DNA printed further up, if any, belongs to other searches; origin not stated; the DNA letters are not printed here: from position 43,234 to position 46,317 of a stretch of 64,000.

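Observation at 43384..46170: Single-polypeptide fusion of an APC-family permease with a complete flavin-containing monooxygenase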

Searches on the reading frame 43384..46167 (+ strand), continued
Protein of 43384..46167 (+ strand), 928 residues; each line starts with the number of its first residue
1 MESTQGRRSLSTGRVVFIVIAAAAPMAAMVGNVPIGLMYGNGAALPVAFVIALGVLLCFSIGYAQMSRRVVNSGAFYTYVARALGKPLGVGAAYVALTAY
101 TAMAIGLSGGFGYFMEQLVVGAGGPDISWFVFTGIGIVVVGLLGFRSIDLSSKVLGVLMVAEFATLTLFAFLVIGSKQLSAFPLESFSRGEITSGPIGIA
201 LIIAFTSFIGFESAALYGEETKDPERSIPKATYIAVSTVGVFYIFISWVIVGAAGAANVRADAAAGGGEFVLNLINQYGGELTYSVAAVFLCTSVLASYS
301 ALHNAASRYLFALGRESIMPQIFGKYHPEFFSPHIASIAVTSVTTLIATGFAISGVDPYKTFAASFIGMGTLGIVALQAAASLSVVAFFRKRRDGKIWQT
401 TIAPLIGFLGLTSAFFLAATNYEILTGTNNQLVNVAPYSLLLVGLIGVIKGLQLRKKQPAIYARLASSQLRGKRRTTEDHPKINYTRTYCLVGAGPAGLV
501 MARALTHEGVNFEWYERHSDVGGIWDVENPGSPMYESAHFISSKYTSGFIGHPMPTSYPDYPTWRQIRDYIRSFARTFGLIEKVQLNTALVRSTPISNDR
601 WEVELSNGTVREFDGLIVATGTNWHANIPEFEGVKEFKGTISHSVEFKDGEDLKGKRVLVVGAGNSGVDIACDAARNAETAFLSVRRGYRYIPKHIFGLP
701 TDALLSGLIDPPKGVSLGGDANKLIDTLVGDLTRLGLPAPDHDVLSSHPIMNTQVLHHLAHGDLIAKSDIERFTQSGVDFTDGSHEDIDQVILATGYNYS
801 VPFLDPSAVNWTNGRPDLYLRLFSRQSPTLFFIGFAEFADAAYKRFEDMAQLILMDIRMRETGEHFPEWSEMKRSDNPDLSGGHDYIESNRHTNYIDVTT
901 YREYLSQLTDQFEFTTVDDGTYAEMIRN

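Call 39: search_protein_representatives(alignment_id=A1)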
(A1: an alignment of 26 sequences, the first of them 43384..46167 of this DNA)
Query: 26 sequences, 932 profile positions. Proteins with E-value up to 0.001 (for the whole library): 28416; up to 1e-10: 12827; up to 1e-30: 2632. The best 150 are listed.
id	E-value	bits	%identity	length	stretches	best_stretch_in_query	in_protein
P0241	0.0e+00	1291.9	-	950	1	7-929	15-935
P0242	0.0e+00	1096.3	-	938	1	8-916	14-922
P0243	0.0e+00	1066.5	-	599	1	352-929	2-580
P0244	4.1e-248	842.4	-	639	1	13-647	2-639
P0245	8.8e-218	742.0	-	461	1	484-925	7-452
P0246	2.0e-216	737.5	-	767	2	21-627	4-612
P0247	5.0e-182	623.7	-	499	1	7-471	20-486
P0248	2.2e-166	571.9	-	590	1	7-402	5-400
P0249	5.3e-163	560.7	-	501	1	5-475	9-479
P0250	5.4e-159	547.4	-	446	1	487-928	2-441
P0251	8.4e-159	546.8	-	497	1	233-677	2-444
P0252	2.6e-146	505.5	-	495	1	12-470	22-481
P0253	5.2e-146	504.5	-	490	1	7-470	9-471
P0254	4.5e-145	501.4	-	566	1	8-461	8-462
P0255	3.1e-140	485.4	-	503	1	9-469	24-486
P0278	2.5e-123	429.4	-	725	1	489-925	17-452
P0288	3.1e-120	419.2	-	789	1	481-906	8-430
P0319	8.9e-108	377.9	-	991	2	479-894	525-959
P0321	1.2e-107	377.5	-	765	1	480-915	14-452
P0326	1.3e-106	374.1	-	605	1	487-909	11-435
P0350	9.5e-102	358.0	-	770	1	482-904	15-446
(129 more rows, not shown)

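Call 41: search_protein_families(library=pfam, proteins=[P0278, P0288, P0321, P0350, P0326, P0319, P0245, P0247, P0254, P0248], max_evalue=0.00001)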
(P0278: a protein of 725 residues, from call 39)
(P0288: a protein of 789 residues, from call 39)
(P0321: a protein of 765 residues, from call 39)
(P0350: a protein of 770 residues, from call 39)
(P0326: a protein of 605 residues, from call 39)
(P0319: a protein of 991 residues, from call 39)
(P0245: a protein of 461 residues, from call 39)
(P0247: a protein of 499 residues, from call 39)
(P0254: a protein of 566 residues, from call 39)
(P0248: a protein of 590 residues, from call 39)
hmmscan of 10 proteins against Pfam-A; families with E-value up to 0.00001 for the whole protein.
P0278 (725 aa): 8 families
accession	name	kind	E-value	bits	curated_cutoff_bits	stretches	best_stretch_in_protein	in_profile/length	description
PF00743.25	FMO-like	-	1.2e-53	182.8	22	1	17-396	3-405/532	Flavin-binding monooxygenase-like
PF00106.31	adh_short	-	1.6e-39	135.8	26.6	1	463-643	1-186/195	short chain dehydrogenase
PF13738.12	Pyr_redox_3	-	5.9e-25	88.6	30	1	20-209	2-191/305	Pyridine nucleotide-disulphide oxidoreductase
PF13561.12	adh_short_C2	-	4e-24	85.9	27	1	482-646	16-182/236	Enoyl-(Acyl carrier protein) reductase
PF07992.20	Pyr_redox_2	-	7.1e-11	42.5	26.1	1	17-210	2-170/291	Pyridine nucleotide-disulphide oxidoreductase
PF13450.12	NAD_binding_8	-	9.4e-09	35.9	21.9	1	20-56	1-37/68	NAD(P)-binding Rossmann-like domain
PF13434.12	Lys_Orn_oxgnase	-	4.4e-08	33.1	21.3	0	113-212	112-218/339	L-lysine 6-monooxygenase/L-ornithine 5-monooxygenase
PF00070.33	Pyr_redox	-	6.9e-06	26.9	22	0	184-210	1-27/82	Pyridine nucleotide-disulphide oxidoreductase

P0288 (789 aa): 10 families
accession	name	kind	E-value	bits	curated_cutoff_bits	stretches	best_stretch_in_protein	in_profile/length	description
PF00743.25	FMO-like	-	6.6e-61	206.8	22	1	15-437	2-449/532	Flavin-binding monooxygenase-like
PF13738.12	Pyr_redox_3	-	5e-30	105.2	30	1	19-212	2-196/305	Pyridine nucleotide-disulphide oxidoreductase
PF01370.27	Epimerase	-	2.9e-25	89.5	20.9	1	471-699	1-239/240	NAD dependent epimerase/dehydratase family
PF16363.11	GDP_Man_Dehyd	-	1.8e-16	61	27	1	472-635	1-174/332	GDP-mannose 4,6 dehydratase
PF01073.25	3Beta_HSD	-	5.8e-16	58.8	22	1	472-651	1-187/280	3-beta hydroxysteroid dehydrogenase/isomerase family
PF07992.20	Pyr_redox_2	-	5.3e-14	52.8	26.1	1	16-208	2-170/291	Pyridine nucleotide-disulphide oxidoreductase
PF02719.21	Polysacc_synt_2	-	1.8e-10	41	20.2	1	471-587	1-129/293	Polysaccharide biosynthesis protein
PF13434.12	Lys_Orn_oxgnase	-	8e-10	38.8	21.3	1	96-209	98-217/339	L-lysine 6-monooxygenase/L-ornithine 5-monooxygenase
PF04321.23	RmlD_sub_bind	-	7.4e-09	35.5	27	1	470-715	2-228/287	RmlD substrate binding domain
PF07993.18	NAD_binding_4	-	1.2e-06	28.4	20.1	0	535-651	85-213/258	Male sterility protein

P0321 (765 aa): 8 families
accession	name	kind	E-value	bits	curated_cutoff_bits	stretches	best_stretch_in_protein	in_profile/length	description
PF00743.25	FMO-like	-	2.8e-43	148.6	22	1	23-405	3-403/532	Flavin-binding monooxygenase-like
PF00106.31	adh_short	-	9.5e-36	123.5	26.6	1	494-682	2-189/195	short chain dehydrogenase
PF13561.12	adh_short_C2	-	1e-23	84.6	27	1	499-682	1-183/236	Enoyl-(Acyl carrier protein) reductase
PF13738.12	Pyr_redox_3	-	1e-13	51.7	30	1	26-226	2-195/305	Pyridine nucleotide-disulphide oxidoreductase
PF07992.20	Pyr_redox_2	-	3.5e-10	40.2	26.1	1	23-220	2-167/291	Pyridine nucleotide-disulphide oxidoreductase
PF08659.16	KR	-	1.2e-09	38.8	22.6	1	493-649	1-156/180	KR domain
PF13450.12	NAD_binding_8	-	1.8e-07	31.8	21.9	1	26-74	1-49/68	NAD(P)-binding Rossmann-like domain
PF13434.12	Lys_Orn_oxgnase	-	1e-06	28.6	21.3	0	104-214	99-207/339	L-lysine 6-monooxygenase/L-ornithine 5-monooxygenase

P0350 (770 aa): 10 families
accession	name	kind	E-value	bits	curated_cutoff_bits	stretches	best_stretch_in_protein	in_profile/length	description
PF00743.25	FMO-like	-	1.5e-61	208.9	22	1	23-418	4-415/532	Flavin-binding monooxygenase-like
PF12697.13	Abhydrolase_6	-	2.8e-22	80.9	26.3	1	502-710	1-208/217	Alpha/beta hydrolase family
PF13738.12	Pyr_redox_3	-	5e-19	69.1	30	1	24-229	1-199/305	Pyridine nucleotide-disulphide oxidoreductase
PF07992.20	Pyr_redox_2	-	4.5e-17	62.8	26.1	1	22-218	2-166/291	Pyridine nucleotide-disulphide oxidoreductase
PF00561.26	Abhydrolase_1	-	1.6e-16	61.2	25.8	1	500-620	1-127/245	alpha/beta hydrolase fold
PF12146.15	Hydrolase_4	-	1.4e-13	51.2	27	1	502-595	7-109/239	Serine aminopeptidase, S33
PF13434.12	Lys_Orn_oxgnase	-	1.6e-10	41.1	21.3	1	104-219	100-213/339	L-lysine 6-monooxygenase/L-ornithine 5-monooxygenase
PF13450.12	NAD_binding_8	-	5.9e-10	39.7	21.9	1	25-62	1-38/68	NAD(P)-binding Rossmann-like domain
PF01266.30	DAO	-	8.4e-10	39.1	27.9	0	23-57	2-37/353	FAD dependent oxidoreductase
PF00070.33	Pyr_redox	-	2.5e-08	34.7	22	0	23-56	2-35/82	Pyridine nucleotide-disulphide oxidoreductase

P0326 (605 aa): 7 families
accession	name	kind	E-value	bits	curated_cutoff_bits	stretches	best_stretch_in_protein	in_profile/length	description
PF00743.25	FMO-like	-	5.7e-68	230.1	22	1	12-439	2-442/532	Flavin-binding monooxygenase-like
PF13738.12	Pyr_redox_3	-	7.4e-24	85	30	1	16-216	2-198/305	Pyridine nucleotide-disulphide oxidoreductase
PF07992.20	Pyr_redox_2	-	9.5e-21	74.9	26.1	1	13-208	2-168/291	Pyridine nucleotide-disulphide oxidoreductase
PF13434.12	Lys_Orn_oxgnase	-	2.6e-10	40.4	21.3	1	88-198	93-204/339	L-lysine 6-monooxygenase/L-ornithine 5-monooxygenase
PF01266.30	DAO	-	2.3e-09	37.7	27.9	0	13-48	1-37/353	FAD dependent oxidoreductase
PF13450.12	NAD_binding_8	-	1.1e-08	35.7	21.9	1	16-55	1-40/68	NAD(P)-binding Rossmann-like domain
PF00070.33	Pyr_redox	-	1.3e-06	29.3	22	0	13-47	1-35/82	Pyridine nucleotide-disulphide oxidoreductase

P0319 (991 aa): 7 families
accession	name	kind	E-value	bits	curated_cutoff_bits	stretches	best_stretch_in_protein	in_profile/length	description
PF00743.25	FMO-like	-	1.6e-293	974.4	22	2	9-508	2-499/532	Flavin-binding monooxygenase-like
PF13738.12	Pyr_redox_3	-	1.5e-34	120.1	30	2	13-228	2-202/305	Pyridine nucleotide-disulphide oxidoreductase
PF07992.20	Pyr_redox_2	-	1.6e-31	110.3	26.1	2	10-225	2-177/291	Pyridine nucleotide-disulphide oxidoreductase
PF13434.12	Lys_Orn_oxgnase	-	8.5e-18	65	21.3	1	629-747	107-222/339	L-lysine 6-monooxygenase/L-ornithine 5-monooxygenase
PF13450.12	NAD_binding_8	-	1.4e-08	35.4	21.9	0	13-50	1-38/68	NAD(P)-binding Rossmann-like domain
PF01266.30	DAO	-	9.9e-08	32.3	27.9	0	10-44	1-35/353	FAD dependent oxidoreductase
PF02826.25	2-Hacid_dh_C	-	9e-07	28.9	25.1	0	703-747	24-68/178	D-isomer specific 2-hydroxyacid dehydrogenase, NAD binding domain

P0245 (461 aa): 6 families
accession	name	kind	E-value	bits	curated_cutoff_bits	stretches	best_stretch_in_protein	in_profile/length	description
PF00743.25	FMO-like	-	6.5e-52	177.1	22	1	12-368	3-376/532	Flavin-binding monooxygenase-like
PF13738.12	Pyr_redox_3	-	7.8e-19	68.5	30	1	16-210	3-195/305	Pyridine nucleotide-disulphide oxidoreductase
PF07992.20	Pyr_redox_2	-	8.6e-14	52.1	26.1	1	12-207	2-170/291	Pyridine nucleotide-disulphide oxidoreductase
PF13434.12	Lys_Orn_oxgnase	-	3.1e-08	33.6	21.3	1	93-208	99-217/339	L-lysine 6-monooxygenase/L-ornithine 5-monooxygenase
PF13454.12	NAD_binding_9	-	4.1e-07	30.5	21.8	0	15-53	2-45/155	FAD-NAD(P)-binding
PF13450.12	NAD_binding_8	-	5.2e-06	27.1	21.9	0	16-47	2-33/68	NAD(P)-binding Rossmann-like domain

P0247 (499 aa): 2 families
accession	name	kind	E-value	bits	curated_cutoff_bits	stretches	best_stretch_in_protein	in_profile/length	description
PF13520.12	AA_permease_2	-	1.2e-26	94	27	1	26-441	1-407/427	Amino acid permease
PF00324.27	AA_permease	-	1.1e-21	77.5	24.6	1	33-389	4-368/470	Amino acid permease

P0254 (566 aa): 2 families
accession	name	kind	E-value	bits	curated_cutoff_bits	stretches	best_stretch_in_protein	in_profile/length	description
PF13520.12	AA_permease_2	-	1.8e-30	106.7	27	1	32-422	16-405/427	Amino acid permease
PF00324.27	AA_permease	-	2.3e-19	69.9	24.6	1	20-430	4-427/470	Amino acid permease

P0248 (590 aa): 2 families
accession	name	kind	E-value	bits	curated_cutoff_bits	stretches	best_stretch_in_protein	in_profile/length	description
PF13520.12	AA_permease_2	-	3.2e-28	99.2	27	1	11-398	1-384/427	Amino acid permease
PF00324.27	AA_permease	-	1.9e-18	66.9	24.6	1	36-386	21-379/470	Amino acid permease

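Call 44: predict_structure(alignment_id=A2)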
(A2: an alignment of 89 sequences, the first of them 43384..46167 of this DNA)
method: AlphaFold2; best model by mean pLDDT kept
length: 928 residues; sequences in the alignment: 89
mean_pLDDT: 87.0   pTM: 0.83
mean pLDDT of the five models: 87.0, 83.9, 82.6, 82.4, 80.1
residues with pLDDT >= 90: 462; 70-90: 394; 50-70: 64; < 50: 8
segments of 3 or more residues with pLDDT < 50: 1-7
pLDDT, mean of each block of 10 residues (from residue 1): 42 72 80 87 92 92 83 73 92 93 93 91 86 95 74 70 92 93 90 84 82 59 68 84 94 92 89 93 90 88 87 87 80 87 95 87 88 91 92 82 94 89 79 78 94 92 76 69 93 94 96 94 78 80 89 94 92 95 95 95 97 96 80 93 90 96 89 96 91 89 83 68 85 92 81 90 95 96 96 87 90 88 93 81 84 95 93 92 84 82 86 83 86
secondary structure, 60 per line:
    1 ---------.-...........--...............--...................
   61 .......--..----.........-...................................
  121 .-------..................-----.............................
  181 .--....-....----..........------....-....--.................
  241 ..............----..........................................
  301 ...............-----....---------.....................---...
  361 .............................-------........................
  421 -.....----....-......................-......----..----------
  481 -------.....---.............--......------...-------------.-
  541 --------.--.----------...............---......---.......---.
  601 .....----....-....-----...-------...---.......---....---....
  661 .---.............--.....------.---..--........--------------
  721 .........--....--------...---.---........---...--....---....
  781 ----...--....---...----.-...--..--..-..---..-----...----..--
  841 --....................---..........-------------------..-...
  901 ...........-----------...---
elements in order (helices of 4 or more, strands of 3 or more residues): H12-22 H25-39 H42-67 H76-84 H86-121 H129-146 H152-181 H184-187 H189-192 H197-206 H213-216 H224-254 H259-315 H321-324 H334-354 H358-389 H397-420 H422-426 H431-434 H436-457 H459-464 E488-492 H496-508 E511-516 H564-577 E584-586 E590-596 E600-605 E610-613 E615-618 E624-626 E640-643 H650-653 E657-661 H665-677 E680-684 H701-706 H721-729 H732-735 H754-761 E765-767 E770-773 E777-780 E785-787 E790-793 E797-799 E830-832 H843-862 H866-875 H898-911

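Call 49: fold_search(model_id=the predicted structure, library=pdb)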
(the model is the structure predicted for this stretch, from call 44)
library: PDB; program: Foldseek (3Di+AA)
matches with E <= 10: 1850; with E <= 0.001: 832
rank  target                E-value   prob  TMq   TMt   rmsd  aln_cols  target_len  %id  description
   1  8z17                  1.4e-28  1.00  0.40  0.84   4.7       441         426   31  Crystal structure of DiatB mutant R360A (released 2025-02-19)
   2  8z12                  3.7e-28  1.00  0.39  0.81   5.1       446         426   32  Crystal structure of WT DiatB (released 2025-02-19)
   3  8z16                  1.5e-27  1.00  0.38  0.80   6.1       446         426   32  Crystal structure of DiatB mutant N57A (released 2025-02-19)
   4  7al4_B                2.7e-25  1.00  0.40  0.68   4.5       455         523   26  Ancestral Flavin-containing monooxygenase (FMO) 1 (mammalian) (released 2020-12-30)
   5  7al4_A                2.9e-25  1.00  0.39  0.68   4.8       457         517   26  Ancestral Flavin-containing monooxygenase (FMO) 1 (mammalian) (released 2020-12-30)
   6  7al4_D                4.1e-25  1.00  0.40  0.68   4.5       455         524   26  Ancestral Flavin-containing monooxygenase (FMO) 1 (mammalian) (released 2020-12-30)
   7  6sek_A                1.6e-24  1.00  0.40  0.72   5.6       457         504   29  Crystal Structure of Ancestral Flavin-containing monooxygenase (FMO) 5 (released 2019-12-25)
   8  6sem_B                1.9e-24  1.00  0.41  0.70   6.0       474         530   26  Crystal Structure of Ancestral Flavin-containing monooxygenase (FMO) 2 (released 2019-12-25)
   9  6sem_A                2.1e-24  1.00  0.41  0.71   6.0       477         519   26  Crystal Structure of Ancestral Flavin-containing monooxygenase (FMO) 2 (released 2019-12-25)
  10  6sem_C                5.3e-24  1.00  0.41  0.71   6.0       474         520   26  Crystal Structure of Ancestral Flavin-containing monooxygenase (FMO) 2 (released 2019-12-25)
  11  7al4_C                6.9e-24  1.00  0.39  0.68   4.6       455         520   26  Ancestral Flavin-containing monooxygenase (FMO) 1 (mammalian) (released 2020-12-30)
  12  6se3_A                1.6e-23  1.00  0.40  0.68   5.9       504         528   24  Crystal Structure of Ancestral Flavin-containing monooxygenase (FMO) 3-6 (released 2019-12-25)
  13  8odw_A                1.2e-21  1.00  0.36  0.54   3.0       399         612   30  Crystal structure of LbmA Ox-ACP didomain in complex with NADP and ethyl glycinate from the lobatamide PKS (Gynuella s (released 2023-05-31)
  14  6wpu                  1.7e-20  1.00  0.32  0.66   8.5       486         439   20  Structure of S-allyl-L-cysteine S-oxygenase from Allium sativum (released 2020-06-17)
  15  5nmx_D                5.7e-20  1.00  0.32  0.71   6.4       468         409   23  Crystal Structure of the pyrrolizidine alkaloid N-oxygenase from Zonocerus variegatus in complex with FAD and NADP+ (released 2018-03-14)
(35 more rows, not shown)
